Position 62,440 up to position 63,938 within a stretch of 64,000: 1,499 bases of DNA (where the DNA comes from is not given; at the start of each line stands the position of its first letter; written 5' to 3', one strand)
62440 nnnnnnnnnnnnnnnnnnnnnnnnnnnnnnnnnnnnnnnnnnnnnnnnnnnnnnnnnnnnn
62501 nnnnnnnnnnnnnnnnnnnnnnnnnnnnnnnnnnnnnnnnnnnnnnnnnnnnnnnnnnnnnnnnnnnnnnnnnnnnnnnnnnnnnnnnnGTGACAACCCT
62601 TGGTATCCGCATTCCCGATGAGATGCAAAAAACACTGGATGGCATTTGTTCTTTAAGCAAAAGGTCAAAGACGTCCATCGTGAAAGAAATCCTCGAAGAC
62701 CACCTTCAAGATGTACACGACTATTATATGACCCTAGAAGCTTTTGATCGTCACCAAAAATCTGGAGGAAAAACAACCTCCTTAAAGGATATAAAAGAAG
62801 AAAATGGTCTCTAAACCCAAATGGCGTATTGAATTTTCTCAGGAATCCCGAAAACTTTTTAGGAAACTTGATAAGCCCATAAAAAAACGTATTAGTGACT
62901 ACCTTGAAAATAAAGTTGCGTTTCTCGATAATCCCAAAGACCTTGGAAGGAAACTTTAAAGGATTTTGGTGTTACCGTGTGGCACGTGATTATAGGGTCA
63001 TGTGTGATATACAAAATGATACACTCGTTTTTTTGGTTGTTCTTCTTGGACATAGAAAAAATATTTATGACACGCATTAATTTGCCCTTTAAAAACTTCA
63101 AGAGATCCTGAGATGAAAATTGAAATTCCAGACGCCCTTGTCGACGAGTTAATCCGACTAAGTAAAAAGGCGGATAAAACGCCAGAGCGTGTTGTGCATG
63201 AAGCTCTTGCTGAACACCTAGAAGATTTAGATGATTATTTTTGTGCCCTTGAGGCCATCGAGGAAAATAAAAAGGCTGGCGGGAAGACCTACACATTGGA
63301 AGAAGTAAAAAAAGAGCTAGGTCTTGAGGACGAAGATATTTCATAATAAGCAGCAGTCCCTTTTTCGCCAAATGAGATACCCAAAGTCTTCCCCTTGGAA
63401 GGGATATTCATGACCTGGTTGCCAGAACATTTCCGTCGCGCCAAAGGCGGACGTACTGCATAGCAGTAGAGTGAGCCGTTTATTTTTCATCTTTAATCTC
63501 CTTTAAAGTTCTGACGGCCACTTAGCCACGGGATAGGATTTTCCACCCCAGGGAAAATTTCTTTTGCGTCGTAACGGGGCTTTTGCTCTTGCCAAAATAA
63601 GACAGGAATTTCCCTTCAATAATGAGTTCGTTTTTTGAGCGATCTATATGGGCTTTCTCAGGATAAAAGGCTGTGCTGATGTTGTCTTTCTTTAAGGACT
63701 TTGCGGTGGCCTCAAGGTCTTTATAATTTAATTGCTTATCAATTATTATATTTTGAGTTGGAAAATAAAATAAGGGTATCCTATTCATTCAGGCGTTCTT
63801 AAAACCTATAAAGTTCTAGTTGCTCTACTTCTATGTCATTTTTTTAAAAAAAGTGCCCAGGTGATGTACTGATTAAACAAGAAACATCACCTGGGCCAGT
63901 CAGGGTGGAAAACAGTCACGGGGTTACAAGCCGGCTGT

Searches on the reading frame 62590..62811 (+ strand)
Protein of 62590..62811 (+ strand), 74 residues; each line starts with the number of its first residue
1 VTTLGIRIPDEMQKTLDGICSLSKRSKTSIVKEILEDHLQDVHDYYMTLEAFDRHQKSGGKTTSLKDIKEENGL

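Call 61: search_protein_families(library=ncbifam, proteins=[window:62590-62811:+], max_evalue=0.001)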
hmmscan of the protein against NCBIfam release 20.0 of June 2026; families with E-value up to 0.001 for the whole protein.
window:62590-62811:+ (74 aa): 2 families
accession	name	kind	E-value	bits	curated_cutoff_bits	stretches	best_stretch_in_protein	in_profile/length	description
NF048017.1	antitoxin_RelB_like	equivalog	3.7e-13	49.5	50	1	7-74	1-68/70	type II toxin-antitoxin system RelB family antitoxin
NF046040.1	RelB_antitoxin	equivalog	1.2e-05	25.6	50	1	6-73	3-69/69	type II toxin-antitoxin system RelB family antitoxin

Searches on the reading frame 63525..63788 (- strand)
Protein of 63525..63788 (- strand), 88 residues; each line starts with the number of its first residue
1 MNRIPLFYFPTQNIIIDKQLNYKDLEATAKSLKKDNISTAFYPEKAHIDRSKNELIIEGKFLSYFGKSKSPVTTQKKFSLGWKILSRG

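Call 38: search_protein_families(library=pfam, proteins=[window:63525-63788:-], max_evalue=0.001)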
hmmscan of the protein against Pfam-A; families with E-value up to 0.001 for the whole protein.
window:63525-63788:- (88 aa): 1 family
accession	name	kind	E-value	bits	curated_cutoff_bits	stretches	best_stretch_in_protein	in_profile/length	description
PF05309.16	TraE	-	1.5e-08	34.7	24.8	1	23-84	110-170/182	TraE protein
